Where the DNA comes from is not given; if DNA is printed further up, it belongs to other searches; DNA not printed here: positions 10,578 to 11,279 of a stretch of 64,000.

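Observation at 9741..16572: Tightly coupled dehydrogenase / PTPS-like / glycosyltransferase / methyltransferase operon fused to a RibD-C reductase and an extended GTP cyclohydrolase II: candidate undescribed pteridine-type pathway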

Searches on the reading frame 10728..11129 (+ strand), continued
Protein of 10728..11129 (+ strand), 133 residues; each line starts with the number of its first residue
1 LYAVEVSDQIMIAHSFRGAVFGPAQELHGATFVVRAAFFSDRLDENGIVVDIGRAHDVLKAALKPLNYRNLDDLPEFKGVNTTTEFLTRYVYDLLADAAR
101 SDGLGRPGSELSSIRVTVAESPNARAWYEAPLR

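Call 79: get_annotated_region(hit=H21, flank=9000)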
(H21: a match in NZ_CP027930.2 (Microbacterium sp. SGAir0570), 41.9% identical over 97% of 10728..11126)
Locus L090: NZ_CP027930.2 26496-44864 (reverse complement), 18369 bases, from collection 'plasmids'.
description: Microbacterium sp. SGAir0570 plasmid pSGAir0570_2, complete sequence
organism: Microbacterium sp. SGAir0570 (NCBI taxid 2070348)
taxonomy: Bacteria; Actinomycetota; Actinomycetes; Micrococcales; Microbacteriaceae; Microbacterium; Microbacterium sp. SGAir0570
host: -; source: whole organism,air; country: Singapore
typing (MOB-suite, as given by PLSDB): mobilizable; relaxase MOBC
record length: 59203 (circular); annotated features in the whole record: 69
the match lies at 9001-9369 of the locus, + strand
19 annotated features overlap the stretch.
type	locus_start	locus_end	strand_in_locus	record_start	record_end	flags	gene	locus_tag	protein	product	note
CDS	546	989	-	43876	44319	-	-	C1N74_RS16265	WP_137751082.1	MerR family transcriptional regulator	GO:0006355 - regulation of DNA-templated transcription [Evidence IEA]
CDS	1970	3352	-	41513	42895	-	-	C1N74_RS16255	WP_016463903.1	Mu transposase C-terminal domain-containing protein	-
CDS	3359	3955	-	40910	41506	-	-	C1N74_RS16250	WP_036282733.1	recombinase family protein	GO:0006310 - DNA recombination [Evidence IEA]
CDS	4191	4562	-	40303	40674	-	crcB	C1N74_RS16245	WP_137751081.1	fluoride efflux transporter CrcB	GO:1903424 - fluoride transmembrane transport [Evidence IEA]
CDS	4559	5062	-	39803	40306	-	-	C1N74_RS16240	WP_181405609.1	CrcB family protein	-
CDS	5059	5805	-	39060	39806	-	-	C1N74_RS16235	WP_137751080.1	2,3-diphosphoglycerate-dependent phosphoglycerate mutase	-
CDS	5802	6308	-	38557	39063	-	-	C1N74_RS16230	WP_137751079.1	universal stress protein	-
CDS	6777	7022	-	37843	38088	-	-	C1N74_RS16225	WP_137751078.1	hypothetical protein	-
CDS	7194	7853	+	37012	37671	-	-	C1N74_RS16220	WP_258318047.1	CDP-alcohol phosphatidyltransferase family protein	GO:0008654 - phospholipid biosynthetic process [Evidence IEA]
CDS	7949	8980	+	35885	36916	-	-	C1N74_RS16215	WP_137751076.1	zinc-binding alcohol dehydrogenase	-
CDS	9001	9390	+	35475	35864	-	-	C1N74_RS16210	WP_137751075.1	6-carboxytetrahydropterin synthase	GO:0008616 - queuosine biosynthetic process [Evidence IEA]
CDS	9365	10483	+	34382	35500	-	-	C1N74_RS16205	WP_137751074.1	glycosyltransferase family 4 protein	-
CDS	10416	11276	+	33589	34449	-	-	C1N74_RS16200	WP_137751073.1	SAM-dependent methyltransferase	-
CDS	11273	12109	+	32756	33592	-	-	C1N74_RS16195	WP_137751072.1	lysylphosphatidylglycerol synthase transmembrane domain-containing protein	-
CDS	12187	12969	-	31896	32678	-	-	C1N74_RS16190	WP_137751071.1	RibD family protein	-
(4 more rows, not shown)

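Call 87: search_solved_structures(query=L088:5941-6705:-, max_evalue=0.01)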
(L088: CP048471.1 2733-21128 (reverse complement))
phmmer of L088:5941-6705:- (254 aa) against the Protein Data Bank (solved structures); distinct sequences matched with E-value up to 0.01: 1.
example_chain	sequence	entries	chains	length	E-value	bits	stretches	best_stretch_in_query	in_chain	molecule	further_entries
8ero_A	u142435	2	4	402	0.0083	19.6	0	93-186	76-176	Cholinephosphotransferase 1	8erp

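Call 97: get_annotated_region(hit=H10, flank=8000)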
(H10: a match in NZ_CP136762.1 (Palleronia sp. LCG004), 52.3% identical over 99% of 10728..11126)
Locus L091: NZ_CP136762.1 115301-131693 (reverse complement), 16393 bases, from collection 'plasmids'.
description: Palleronia sp. LCG004 plasmid unnamed3, complete sequence
organism: Palleronia sp. LCG004 (NCBI taxid 3079304)
taxonomy: Bacteria; Pseudomonadota; Alphaproteobacteria; Rhodobacterales; Roseobacteraceae; Palleronia; Palleronia sp. LCG004
host: -; source: cell culture,Intertidal; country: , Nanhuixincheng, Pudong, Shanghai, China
typing (MOB-suite, as given by PLSDB): non-mobilizable
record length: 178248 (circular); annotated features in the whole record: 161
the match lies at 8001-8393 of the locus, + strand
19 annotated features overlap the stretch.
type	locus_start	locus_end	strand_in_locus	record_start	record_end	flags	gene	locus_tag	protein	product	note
CDS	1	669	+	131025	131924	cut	-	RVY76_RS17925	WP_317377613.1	LysR substrate-binding domain-containing protein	-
CDS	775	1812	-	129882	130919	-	-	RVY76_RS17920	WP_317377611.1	zinc-dependent alcohol dehydrogenase family protein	-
CDS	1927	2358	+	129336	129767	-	-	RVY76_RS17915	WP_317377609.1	Lrp/AsnC ligand binding domain-containing protein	-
CDS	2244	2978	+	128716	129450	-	-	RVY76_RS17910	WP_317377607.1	DUF4396 domain-containing protein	-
CDS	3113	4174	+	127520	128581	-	-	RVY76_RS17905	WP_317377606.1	glycosyltransferase family 4 protein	-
CDS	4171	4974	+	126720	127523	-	-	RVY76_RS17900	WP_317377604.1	inositol monophosphatase family protein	GO:0006020 - inositol metabolic process [Evidence IEA]; GO:0046855 - obsolete inositol phosphate dephosphorylation ...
CDS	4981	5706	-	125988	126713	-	-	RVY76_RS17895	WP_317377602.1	FkbM family methyltransferase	-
CDS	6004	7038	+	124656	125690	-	ribA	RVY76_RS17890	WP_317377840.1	GTP cyclohydrolase II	-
CDS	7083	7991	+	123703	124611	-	-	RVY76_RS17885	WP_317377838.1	zinc-binding alcohol dehydrogenase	-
CDS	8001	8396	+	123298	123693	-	-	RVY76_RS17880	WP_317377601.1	6-carboxytetrahydropterin synthase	GO:0008616 - queuosine biosynthetic process [Evidence IEA]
CDS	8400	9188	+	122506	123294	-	-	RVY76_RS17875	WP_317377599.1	class I SAM-dependent methyltransferase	-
CDS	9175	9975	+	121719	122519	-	-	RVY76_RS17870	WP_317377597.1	RibD family protein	-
CDS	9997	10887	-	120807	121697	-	-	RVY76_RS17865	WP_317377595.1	PfkB family carbohydrate kinase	-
CDS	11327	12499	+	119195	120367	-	repA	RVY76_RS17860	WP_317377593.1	plasmid partitioning protein RepA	-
CDS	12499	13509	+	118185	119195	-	repB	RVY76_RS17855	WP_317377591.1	plasmid partitioning protein RepB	-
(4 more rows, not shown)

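Call 98: get_annotated_region(hit=H20, flank=8000)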
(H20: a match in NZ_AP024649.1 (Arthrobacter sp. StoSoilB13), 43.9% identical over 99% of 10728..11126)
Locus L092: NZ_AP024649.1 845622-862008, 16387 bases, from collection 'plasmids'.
description: Arthrobacter sp. StoSoilB13 plasmid StoSoilB13-2, complete sequence
organism: Arthrobacter sp. StoSoilB13 (NCBI taxid 2830993)
taxonomy: Bacteria; Actinomycetota; Actinomycetes; Micrococcales; Micrococcaceae; Arthrobacter; Arthrobacter sp. StoSoilB13
host: -; source: -; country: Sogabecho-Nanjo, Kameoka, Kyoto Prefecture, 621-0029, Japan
typing (MOB-suite, as given by PLSDB): non-mobilizable
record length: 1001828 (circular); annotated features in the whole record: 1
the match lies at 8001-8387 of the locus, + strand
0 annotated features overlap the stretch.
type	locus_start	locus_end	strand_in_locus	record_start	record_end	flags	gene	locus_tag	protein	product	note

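Call 99: get_annotated_region(hit=H5, flank=8000)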
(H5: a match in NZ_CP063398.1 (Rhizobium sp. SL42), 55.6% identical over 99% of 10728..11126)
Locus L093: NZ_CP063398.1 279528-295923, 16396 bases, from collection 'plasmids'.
description: Rhizobium sp. SL42 plasmid unnamed1, complete sequence
organism: Rhizobium sp. SL42 (NCBI taxid 2806346)
taxonomy: Bacteria; Pseudomonadota; Alphaproteobacteria; Hyphomicrobiales; Rhizobiaceae; Rhizobium; Rhizobium sp. SL42
host: -; source: Amphicarpaea bracteata,Whole organism,root nodules; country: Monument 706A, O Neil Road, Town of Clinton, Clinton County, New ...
typing (MOB-suite, as given by PLSDB): non-mobilizable
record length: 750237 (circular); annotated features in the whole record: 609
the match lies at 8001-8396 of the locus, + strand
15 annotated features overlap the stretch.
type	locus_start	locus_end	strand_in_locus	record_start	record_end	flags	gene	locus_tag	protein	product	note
CDS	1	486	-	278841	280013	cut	pobA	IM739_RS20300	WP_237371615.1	4-hydroxybenzoate 3-monooxygenase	GO:0018874 - benzoate metabolic process [Evidence IEA]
CDS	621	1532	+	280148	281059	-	-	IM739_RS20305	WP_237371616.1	helix-turn-helix domain-containing protein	GO:0006355 - regulation of DNA-templated transcription [Evidence IEA]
CDS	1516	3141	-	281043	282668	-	-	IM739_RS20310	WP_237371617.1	sulfatase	-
CDS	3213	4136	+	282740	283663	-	-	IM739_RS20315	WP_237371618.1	lysylphosphatidylglycerol synthase transmembrane domain-containing protein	-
CDS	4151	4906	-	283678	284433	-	-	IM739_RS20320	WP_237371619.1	FkbM family methyltransferase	-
CDS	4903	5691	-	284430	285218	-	-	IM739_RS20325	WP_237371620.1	CDP-alcohol phosphatidyltransferase family protein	GO:0008654 - phospholipid biosynthetic process [Evidence IEA]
CDS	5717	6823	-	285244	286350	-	ribA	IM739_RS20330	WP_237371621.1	GTP cyclohydrolase II RibA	-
CDS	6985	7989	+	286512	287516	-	-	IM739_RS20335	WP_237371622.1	zinc-binding alcohol dehydrogenase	-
CDS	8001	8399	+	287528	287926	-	-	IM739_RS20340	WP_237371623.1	6-carboxytetrahydropterin synthase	GO:0008616 - queuosine biosynthetic process [Evidence IEA]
CDS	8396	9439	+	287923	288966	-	-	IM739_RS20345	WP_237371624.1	glycosyltransferase family 4 protein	-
CDS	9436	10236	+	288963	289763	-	-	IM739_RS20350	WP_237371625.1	class I SAM-dependent methyltransferase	-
CDS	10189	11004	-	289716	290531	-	-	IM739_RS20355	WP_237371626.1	RibD family protein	-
CDS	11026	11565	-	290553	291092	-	-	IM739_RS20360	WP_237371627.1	cytochrome b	GO:0022904 - respiratory electron transport chain [Evidence IEA]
CDS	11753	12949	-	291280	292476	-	-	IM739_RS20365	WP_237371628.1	hypothetical protein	-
CDS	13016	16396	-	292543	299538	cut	-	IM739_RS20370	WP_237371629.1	VCBS domain-containing protein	-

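Call 103: search_protein_representatives(alignment_id=A4)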
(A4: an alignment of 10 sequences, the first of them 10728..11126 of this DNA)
Query: 10 sequences, 133 profile positions. Proteins with E-value up to 0.001 (for the whole library): 2286; up to 1e-10: 1015; up to 1e-30: 178. The best 150 are listed.
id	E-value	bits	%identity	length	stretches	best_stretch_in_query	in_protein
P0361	2.8e-64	231.4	-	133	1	1-133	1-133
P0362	1.9e-62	225.5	-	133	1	1-133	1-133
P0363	1.2e-58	213.2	-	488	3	2-132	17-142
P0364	7.1e-57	207.5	-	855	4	1-132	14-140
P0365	2.5e-55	202.5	-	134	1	1-132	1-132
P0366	6.5e-55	201.1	-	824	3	2-133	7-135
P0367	1.1e-52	193.9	-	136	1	1-130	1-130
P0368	1.3e-52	193.7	-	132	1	1-132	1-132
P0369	9.8e-52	190.8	-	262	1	11-109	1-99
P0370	2.2e-51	189.7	-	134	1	1-132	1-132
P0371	9.1e-51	187.7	-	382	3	2-132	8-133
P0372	1.1e-50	187.4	-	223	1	1-102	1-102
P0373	4.7e-50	185.4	-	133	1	1-131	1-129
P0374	9.5e-50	184.4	-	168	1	10-132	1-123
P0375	1.0e-49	184.3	-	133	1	2-132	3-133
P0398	3.2e-44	166.5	-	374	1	1-106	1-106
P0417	1.2e-40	155.0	-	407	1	1-100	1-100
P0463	1.4e-35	138.6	-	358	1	1-132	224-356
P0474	9.8e-35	135.8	-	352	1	1-108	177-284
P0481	2.8e-34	134.4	-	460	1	7-90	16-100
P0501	9.2e-33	129.4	-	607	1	1-109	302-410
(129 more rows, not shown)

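Call 104: search_protein_families(library=pfam, proteins=[P0363, P0364, P0366, P0371, P0501, P0463, P0474, P0481, P0417, P0398], max_evalue=0.0001)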
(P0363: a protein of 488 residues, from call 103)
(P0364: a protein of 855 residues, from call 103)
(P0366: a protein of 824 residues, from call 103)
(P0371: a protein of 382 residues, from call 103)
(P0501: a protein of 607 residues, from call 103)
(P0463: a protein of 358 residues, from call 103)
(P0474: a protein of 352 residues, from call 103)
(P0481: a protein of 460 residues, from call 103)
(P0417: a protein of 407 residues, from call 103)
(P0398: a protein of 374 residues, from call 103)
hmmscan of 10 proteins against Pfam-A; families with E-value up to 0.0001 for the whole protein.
P0363 (488 aa): 1 family
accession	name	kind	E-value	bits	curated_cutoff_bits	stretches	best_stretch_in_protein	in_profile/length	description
PF01242.24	PTPS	-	2.6e-40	137.6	22.4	3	21-140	4-120/121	6-pyruvoyl tetrahydropterin synthase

P0364 (855 aa): 1 family
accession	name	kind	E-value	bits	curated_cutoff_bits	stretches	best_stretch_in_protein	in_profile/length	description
PF01242.24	PTPS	-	9.1e-38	129.4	22.4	3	17-138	2-120/121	6-pyruvoyl tetrahydropterin synthase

P0366 (824 aa): 1 family
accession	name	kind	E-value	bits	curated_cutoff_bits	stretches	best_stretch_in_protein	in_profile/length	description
PF01242.24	PTPS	-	1.8e-35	121.9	22.4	3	11-132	4-120/121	6-pyruvoyl tetrahydropterin synthase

P0371 (382 aa): 1 family
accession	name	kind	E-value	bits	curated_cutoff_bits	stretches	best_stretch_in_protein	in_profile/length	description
PF01242.24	PTPS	-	7.1e-30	103.9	22.4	2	14-131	6-120/121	6-pyruvoyl tetrahydropterin synthase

P0501 (607 aa): 1 family
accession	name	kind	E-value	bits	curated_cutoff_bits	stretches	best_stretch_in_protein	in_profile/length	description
PF01242.24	PTPS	-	9.1e-14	51.9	22.4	1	305-402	2-98/121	6-pyruvoyl tetrahydropterin synthase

P0463 (358 aa): 1 family
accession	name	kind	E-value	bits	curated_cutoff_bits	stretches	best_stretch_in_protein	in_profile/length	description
PF01242.24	PTPS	-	8.1e-08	32.7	22.4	1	227-353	2-119/121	6-pyruvoyl tetrahydropterin synthase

P0474 (352 aa): 1 family
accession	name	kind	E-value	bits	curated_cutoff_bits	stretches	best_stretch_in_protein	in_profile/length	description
PF01242.24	PTPS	-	1.7e-16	60.7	22.4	1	180-275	2-96/121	6-pyruvoyl tetrahydropterin synthase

P0481 (460 aa): 3 families
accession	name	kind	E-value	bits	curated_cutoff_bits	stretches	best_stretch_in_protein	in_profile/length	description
PF13692.12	Glyco_trans_1_4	-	4.2e-12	46.9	27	1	320-450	3-129/142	Glycosyl transferases group 1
PF01242.24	PTPS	-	4.4e-12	46.5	22.4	1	16-100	5-87/121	6-pyruvoyl tetrahydropterin synthase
PF00534.26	Glycos_transf_1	-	4.4e-06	26.8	26.4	1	320-450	17-145/172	Glycosyl transferases group 1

P0417 (407 aa): 1 family
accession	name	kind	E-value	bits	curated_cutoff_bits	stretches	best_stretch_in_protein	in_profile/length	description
PF01242.24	PTPS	-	1.4e-21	77.2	22.4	1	4-107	2-104/121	6-pyruvoyl tetrahydropterin synthase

P0398 (374 aa): 1 family
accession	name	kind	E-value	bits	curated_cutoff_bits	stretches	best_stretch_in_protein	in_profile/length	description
PF01242.24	PTPS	-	5.6e-21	75.2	22.4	1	4-122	2-119/121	6-pyruvoyl tetrahydropterin synthase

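Call 105: list_cluster_members(proteins=[P0363, P0364, P0366, P0481])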
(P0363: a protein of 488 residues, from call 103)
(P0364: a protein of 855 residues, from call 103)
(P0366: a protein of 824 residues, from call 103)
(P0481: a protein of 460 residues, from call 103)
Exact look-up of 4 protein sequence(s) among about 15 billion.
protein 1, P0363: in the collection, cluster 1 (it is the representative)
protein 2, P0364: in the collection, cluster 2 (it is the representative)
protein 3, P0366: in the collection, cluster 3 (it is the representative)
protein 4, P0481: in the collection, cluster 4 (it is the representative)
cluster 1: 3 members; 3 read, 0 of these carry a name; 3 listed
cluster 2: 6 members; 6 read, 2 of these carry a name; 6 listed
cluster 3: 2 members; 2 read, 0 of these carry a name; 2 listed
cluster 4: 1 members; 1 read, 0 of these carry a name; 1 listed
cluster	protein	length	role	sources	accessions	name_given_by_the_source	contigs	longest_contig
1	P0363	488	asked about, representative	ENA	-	-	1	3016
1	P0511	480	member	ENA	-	-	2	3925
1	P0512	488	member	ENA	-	-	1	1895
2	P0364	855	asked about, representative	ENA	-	-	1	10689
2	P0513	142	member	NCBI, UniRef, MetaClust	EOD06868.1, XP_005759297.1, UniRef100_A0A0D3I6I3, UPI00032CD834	hypothetical protein EMIHUDRAFT_258692, partial [Emiliania huxleyi CCMP1516] | 6-pyruvoyltetrahydropterin synthase n=2 Tax=Emiliania huxleyi TaxID=2903 ... | status=active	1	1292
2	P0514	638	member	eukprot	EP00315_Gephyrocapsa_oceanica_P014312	CAMPEP_0185348086 /NCGR_PEP_ID=MMETSP1364-20130426/1529_1 /TAXON_ID=38817 ...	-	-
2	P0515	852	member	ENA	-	-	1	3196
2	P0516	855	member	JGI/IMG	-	-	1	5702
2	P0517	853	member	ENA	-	-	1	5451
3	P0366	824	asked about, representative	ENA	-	-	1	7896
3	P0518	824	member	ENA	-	-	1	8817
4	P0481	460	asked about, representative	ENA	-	-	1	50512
